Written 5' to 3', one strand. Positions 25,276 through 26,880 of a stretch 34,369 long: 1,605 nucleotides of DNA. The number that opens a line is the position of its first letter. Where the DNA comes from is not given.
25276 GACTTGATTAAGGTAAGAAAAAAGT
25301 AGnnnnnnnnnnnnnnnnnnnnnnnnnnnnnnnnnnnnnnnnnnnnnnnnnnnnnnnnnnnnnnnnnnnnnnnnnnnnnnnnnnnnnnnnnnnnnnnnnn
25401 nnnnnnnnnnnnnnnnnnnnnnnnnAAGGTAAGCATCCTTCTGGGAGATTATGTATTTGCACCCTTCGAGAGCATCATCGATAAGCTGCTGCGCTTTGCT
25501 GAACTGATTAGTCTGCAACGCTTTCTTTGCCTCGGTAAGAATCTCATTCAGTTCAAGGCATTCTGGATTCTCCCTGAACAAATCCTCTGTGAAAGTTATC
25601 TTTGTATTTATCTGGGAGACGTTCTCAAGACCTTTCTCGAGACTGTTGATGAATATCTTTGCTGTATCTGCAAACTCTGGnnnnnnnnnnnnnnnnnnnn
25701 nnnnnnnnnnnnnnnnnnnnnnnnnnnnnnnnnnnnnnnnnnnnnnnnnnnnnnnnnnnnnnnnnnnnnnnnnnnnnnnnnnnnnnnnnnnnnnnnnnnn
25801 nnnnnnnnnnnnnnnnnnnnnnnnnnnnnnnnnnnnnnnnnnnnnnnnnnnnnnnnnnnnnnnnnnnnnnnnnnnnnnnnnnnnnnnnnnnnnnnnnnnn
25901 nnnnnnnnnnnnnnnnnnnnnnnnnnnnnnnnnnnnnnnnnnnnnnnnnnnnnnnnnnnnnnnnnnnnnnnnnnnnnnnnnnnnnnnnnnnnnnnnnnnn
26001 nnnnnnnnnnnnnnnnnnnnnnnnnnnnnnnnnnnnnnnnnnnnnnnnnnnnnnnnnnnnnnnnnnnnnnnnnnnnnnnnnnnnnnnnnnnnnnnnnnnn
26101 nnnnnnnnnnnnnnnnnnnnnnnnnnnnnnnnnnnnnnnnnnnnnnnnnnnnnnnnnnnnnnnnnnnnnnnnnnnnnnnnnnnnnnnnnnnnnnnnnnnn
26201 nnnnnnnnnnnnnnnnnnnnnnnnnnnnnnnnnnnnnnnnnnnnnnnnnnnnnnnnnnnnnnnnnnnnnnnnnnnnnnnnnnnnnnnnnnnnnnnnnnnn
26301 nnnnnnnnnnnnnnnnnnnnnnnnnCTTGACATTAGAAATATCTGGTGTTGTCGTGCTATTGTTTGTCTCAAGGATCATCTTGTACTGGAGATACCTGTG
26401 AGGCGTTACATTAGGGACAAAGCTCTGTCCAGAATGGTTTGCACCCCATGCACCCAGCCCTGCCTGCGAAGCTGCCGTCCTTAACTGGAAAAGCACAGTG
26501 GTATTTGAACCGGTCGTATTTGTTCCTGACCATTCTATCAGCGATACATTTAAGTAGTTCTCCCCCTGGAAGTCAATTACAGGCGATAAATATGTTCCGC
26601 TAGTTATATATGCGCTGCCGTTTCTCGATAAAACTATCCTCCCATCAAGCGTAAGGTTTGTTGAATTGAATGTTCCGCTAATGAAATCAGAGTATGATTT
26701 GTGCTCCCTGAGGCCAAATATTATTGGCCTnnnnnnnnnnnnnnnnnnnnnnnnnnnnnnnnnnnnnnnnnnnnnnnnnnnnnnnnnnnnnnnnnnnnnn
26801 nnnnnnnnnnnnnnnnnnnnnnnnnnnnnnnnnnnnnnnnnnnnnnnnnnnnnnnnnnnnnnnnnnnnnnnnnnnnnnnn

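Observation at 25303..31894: Two translationally coupled giant cadherin-like repeat proteins: one membrane-anchored with a cytoplasmic coiled coil, one anchorless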

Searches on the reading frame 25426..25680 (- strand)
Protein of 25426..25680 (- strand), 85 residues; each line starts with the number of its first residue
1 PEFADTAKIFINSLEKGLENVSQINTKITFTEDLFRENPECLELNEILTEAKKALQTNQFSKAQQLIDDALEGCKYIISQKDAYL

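Call 34: find_related_loci(query=A3, collection=genome_contigs, flank=10000)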
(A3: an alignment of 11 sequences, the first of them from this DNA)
Query A3 (85 aa) in genome_contigs; peptide patterns used: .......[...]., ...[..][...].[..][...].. (x = any residue, [..] = any of these).
103 stretches matched a pattern; 97 encode a relative of the query (tblastn E <= 1e-3); the best 80 are kept; 80 distinct loci.
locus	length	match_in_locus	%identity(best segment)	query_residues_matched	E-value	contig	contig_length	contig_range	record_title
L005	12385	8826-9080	64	1-85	1e-34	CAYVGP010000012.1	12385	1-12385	MAG TPA_asm: uncultured Methanosarcinales archaeon isolate SRP216583_co2_29 genome assembly, contig: NODE_4163_length_12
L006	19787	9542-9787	60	1-82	4e-30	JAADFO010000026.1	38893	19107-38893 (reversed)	MAG: Nanobdellati archaeon isolate M_MaxBin.034 contig-127_2414, whole genome shotgun sequence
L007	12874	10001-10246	54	1-82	1e-27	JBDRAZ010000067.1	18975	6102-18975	MAG: archaeon isolate MEGAHIT-group-1.1032 k141_4801002, whole genome shotgun sequence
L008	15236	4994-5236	54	1-81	4e-27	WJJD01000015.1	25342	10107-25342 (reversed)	MAG: Candidatus Woesearchaeota archaeon isolate Bin_274 k141_237926, whole genome shotgun sequence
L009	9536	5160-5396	56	1-79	8e-26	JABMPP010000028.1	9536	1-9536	MAG: Candidatus Woesearchaeota archaeon isolate bin.305 k141_1797849, whole genome shotgun sequence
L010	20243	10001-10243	51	1-81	7e-25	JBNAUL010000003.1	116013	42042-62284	MAG: Candidatus Woesearchaeota archaeon isolate Kamch4342-D-MF-011 bin55.fa-3, whole genome shotgun sequence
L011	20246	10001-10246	48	1-82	7e-25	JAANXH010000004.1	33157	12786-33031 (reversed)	MAG: Candidatus Woesearchaeota archaeon isolate SuakinDeep_MAG79_5 MAG795_4, whole genome shotgun sequence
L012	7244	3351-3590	50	1-80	1e-24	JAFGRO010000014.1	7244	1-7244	MAG: Candidatus Woesearchaeota archaeon isolate Zod_Metabat.833 k87_2956539, whole genome shotgun sequence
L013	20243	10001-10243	52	1-81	1e-24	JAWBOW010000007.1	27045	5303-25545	MAG: Candidatus Woesearchaeota archaeon isolate HHBFW-2_201803_bins_274 HHBFW-2_201803_bins_274_scaffold_7, whole genome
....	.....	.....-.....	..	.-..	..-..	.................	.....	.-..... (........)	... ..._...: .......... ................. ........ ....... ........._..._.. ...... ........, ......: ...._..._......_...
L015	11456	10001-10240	53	1-80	4e-24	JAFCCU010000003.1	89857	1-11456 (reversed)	Candidatus Woesearchaeota archaeon isolate AB_69_Bin_160 AB_69_Bin_160_scaffold_58, whole genome shotgun sequence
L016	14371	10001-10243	49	1-81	5e-24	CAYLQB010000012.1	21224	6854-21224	MAG TPA_asm: uncultured Methanosarcinales archaeon isolate binchicken_co164_184 genome assembly, contig: NODE_360_length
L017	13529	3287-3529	46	1-81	8e-24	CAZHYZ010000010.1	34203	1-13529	MAG TPA_asm: uncultured Methanosarcinales archaeon isolate SRP141376_co3_443 genome assembly, contig: NODE_3240_length_3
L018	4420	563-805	49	1-81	1e-23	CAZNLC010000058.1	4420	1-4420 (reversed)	MAG TPA_asm: uncultured Methanosarcinales archaeon isolate binchicken_co256_30 genome assembly, contig: NODE_64773_lengt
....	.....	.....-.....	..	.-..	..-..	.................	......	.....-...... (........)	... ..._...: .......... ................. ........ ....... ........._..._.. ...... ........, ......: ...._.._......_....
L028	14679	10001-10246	45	1-82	1e-21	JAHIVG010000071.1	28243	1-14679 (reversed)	MAG: Nanoarchaeota archaeon isolate MM_PC_MetaG.mb.67 MM_PC_MetaG.mb.67_k141_1016376, whole genome shotgun sequence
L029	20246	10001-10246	46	1-82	1e-21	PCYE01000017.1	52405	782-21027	MAG: Candidatus Woesearchaeota archaeon CG10_big_fil_rev_8_21_14_0_10_33_12 CG10_8_21_14_0.10_scaffold_361_c, whole geno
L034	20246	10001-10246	46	1-82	2e-21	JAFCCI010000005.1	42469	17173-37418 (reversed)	Candidatus Woesearchaeota archaeon isolate AB_3033_Bin_101 AB_3033_Bin_101_scaffold_2580, whole genome shotgun sequence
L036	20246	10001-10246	46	1-82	3e-21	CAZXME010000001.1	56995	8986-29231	MAG TPA_asm: uncultured Methanosarcinales archaeon isolate SRP191223_co1_28 genome assembly, contig: NODE_319_length_569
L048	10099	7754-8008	38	1-85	5e-20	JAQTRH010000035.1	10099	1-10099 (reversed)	MAG: Candidatus Nanoarchaeia archaeon isolate STB_159 NODE_17538_length_10099_cov_2.700361_Sandtown_B, whole genome shot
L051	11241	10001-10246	44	1-82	8e-20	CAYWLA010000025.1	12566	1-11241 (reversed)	MAG TPA_asm: uncultured Methanosarcinales archaeon isolate SRP178699_co1_467 genome assembly, contig: NODE_6697_length_1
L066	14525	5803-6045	37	1-81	1e-16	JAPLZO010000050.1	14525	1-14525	MAG: Candidatus Woesearchaeota archaeon isolate LacPavin_0920_SED5_MAG_27_11 LacPavin_0920_SED5_scaffold_1506417, whole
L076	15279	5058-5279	42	1-81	7e-15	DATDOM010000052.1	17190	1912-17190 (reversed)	MAG TPA_asm: Candidatus Nanoarchaeia archaeon isolate SMAG_U7894 k141_2734768, whole genome shotgun sequence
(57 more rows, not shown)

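Call 59: search_protein_families(library=pfam, proteins=[L036:321-974:+, L076:8179-8913:-, L028:194-901:+, L029:142-363:+, L034:892-2097:+, L066:3578-4711:+, L051:2227-2670:+, L051:2773-3333:+, L048:621-1178:+], max_evalue=1)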
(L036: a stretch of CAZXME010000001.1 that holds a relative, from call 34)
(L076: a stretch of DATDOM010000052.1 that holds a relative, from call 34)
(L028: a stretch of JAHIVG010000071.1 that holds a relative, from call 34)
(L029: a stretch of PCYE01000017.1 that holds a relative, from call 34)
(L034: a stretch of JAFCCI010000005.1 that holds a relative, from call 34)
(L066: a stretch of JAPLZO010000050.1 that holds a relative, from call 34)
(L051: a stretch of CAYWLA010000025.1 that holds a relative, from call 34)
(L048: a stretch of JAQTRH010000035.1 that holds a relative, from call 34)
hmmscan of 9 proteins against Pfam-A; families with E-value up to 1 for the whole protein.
L036:321-974:+ (218 aa): 1 family
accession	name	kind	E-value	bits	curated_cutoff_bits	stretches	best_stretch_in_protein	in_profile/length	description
PF12073.14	DUF3553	-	0.12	12.4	20.3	1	68-82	13-27/50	Protein of unknown function (DUF3553)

L076:8179-8913:- (245 aa): 1 family
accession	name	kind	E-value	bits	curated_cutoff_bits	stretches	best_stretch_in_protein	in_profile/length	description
PF11939.13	NiFe-hyd_HybE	-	0.23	11.8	25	1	55-96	63-104/147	[NiFe]-hydrogenase assembly, chaperone, HybE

L028:194-901:+ (236 aa): 0 families

L029:142-363:+ (74 aa): 0 families

L034:892-2097:+ (402 aa): 4 families
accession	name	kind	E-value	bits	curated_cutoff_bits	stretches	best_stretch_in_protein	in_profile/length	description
PF11797.14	WxLIP_HBD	-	0.00016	22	28.9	1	173-251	58-137/138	WxL Interacting Protein, host binding domain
PF12690.13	BsuPI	-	0.073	13.5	22.9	0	296-325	67-96/101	Intracellular proteinase inhibitor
PF24946.1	Fn3_Dep-1_4th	-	0.097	13.2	27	0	78-149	11-85/100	Dep-1 fourth Fn3-like domain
PF08428.16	Rib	-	0.39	11.9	27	1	278-335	14-68/76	Rib domain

L066:3578-4711:+ (378 aa): 3 families
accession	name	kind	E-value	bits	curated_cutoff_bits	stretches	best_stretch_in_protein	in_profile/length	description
PF11797.14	WxLIP_HBD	-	0.025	15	28.9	1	166-240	54-129/138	WxL Interacting Protein, host binding domain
PF06452.16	CBM9_1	-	0.11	12.8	23.4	1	247-326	18-92/185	Carbohydrate family 9 binding domain-like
PF11897.13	DUF3417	-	0.16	12.9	25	1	158-210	53-105/109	Protein of unknown function (DUF3417)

L051:2227-2670:+ (148 aa): 5 families
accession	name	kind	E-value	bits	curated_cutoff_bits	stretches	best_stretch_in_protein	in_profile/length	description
PF21577.3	PG_0320-like_C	-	2.6e-05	24.8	27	1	57-132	2-73/106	PG_0320-like, C-terminal domain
PF17753.7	Ig_mannosidase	-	0.0089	16.1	22.6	1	100-129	40-63/81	Ig-fold domain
PF14085.11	DUF4265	-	0.031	14.7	27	1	29-83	4-59/115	Domain of unknown function (DUF4265)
PF11614.14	FixG_C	-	0.072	13.7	25.6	1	81-140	37-96/119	IG-like fold at C-terminal of FixG, putative oxidoreductase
PF10633.15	NPCBM_assoc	-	0.21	12.3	24.4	1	107-140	39-72/78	NPCBM-associated, NEW3 domain of alpha-galactosidase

L051:2773-3333:+ (187 aa): 1 family
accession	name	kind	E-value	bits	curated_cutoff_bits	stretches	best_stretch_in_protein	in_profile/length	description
PF10087.14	DUF2325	-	0.091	13.4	33.6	1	9-66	12-73/94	Uncharacterized protein conserved in bacteria (DUF2325)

L048:621-1178:+ (186 aa): 2 families
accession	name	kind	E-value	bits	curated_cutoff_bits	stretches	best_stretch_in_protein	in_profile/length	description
PF22629.2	ACT_AHAS_ss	-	0.034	14.8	27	1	36-70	24-58/67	AHAS small subunit-like ACT domain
PF02269.22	TFIID-18kDa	-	0.061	13.8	27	1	75-133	27-84/93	Transcription initiation factor IID, 18kD subunit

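Call 60: search_protein_families(library=ncbifam, proteins=[L036:321-974:+, L076:8179-8913:-, L028:194-901:+, L029:142-363:+, L034:892-2097:+, L066:3578-4711:+, L051:2227-2670:+, L051:2773-3333:+, L048:621-1178:+], max_evalue=1)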
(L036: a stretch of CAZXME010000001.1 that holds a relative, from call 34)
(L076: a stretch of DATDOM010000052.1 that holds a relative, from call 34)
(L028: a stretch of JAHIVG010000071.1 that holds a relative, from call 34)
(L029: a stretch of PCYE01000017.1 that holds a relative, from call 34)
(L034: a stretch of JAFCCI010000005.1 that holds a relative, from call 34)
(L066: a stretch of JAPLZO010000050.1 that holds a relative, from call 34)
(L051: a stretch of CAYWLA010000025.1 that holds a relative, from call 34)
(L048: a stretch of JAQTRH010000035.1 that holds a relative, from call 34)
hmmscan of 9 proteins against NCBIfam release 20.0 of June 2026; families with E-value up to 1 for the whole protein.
L036:321-974:+ (218 aa): 3 families
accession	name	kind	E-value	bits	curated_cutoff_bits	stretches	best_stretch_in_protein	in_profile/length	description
NF003135.0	PRK04046.3-3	equivalog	0.041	13.2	320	1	55-97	173-212/226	translation initiation factor IF-6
NF000207.3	D_ala_D_ser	equivalog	0.059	12.5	520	1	133-203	41-104/342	D-alanine--D-serine ligase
TIGR02873.1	spore_ylxY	hypoth_equivalog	0.17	11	391.5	0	104-166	156-218/268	probable sporulation protein, polysaccharide deacetylase family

L076:8179-8913:- (245 aa): 0 families

L028:194-901:+ (236 aa): 0 families

L029:142-363:+ (74 aa): 0 families

L034:892-2097:+ (402 aa): 0 families

L066:3578-4711:+ (378 aa): 0 families

L051:2227-2670:+ (148 aa): 0 families

L051:2773-3333:+ (187 aa): 1 family
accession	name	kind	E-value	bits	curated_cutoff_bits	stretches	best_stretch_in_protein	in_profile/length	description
NF005822.0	PRK07708.1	equivalog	0.0073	15.9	175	1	6-50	57-103/220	hypothetical protein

L048:621-1178:+ (186 aa): 0 families

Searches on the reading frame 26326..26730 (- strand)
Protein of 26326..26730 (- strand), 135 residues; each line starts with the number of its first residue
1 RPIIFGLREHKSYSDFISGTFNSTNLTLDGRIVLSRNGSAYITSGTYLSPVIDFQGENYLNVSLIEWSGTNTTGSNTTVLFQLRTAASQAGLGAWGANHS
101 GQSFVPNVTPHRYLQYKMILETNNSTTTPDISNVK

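Call 83: search_protein_families(library=pfam, alignment_id=A7, max_evalue=1)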
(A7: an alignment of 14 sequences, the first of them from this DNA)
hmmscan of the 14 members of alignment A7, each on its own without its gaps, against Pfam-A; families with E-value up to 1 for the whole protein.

A. member 1, seq(135 aa): 0 families

B. families by the number of members that match (of 14 scanned): 5 families
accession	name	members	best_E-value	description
PF00754.31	F5_F8_type_C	1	0.00029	F5/8 type C domain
PF22633.2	F5_F8_type_C_2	1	0.0022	NedA-like, galactose-binding domain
PF22196.1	HdrB-like_C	1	0.047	HdrB-like C-terminal domain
PF21604.3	CRLF2_D1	1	0.11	Cytokine receptor-like factor 2-like, D1 domain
PF08056.16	Trp_leader2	1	0.47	Tryptophan operon leader peptide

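Call 84: search_solved_structures(query=A7, max_evalue=1)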
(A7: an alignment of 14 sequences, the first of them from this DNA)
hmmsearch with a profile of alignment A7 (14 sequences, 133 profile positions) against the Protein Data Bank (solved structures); distinct sequences matched with E-value up to 1: 0.
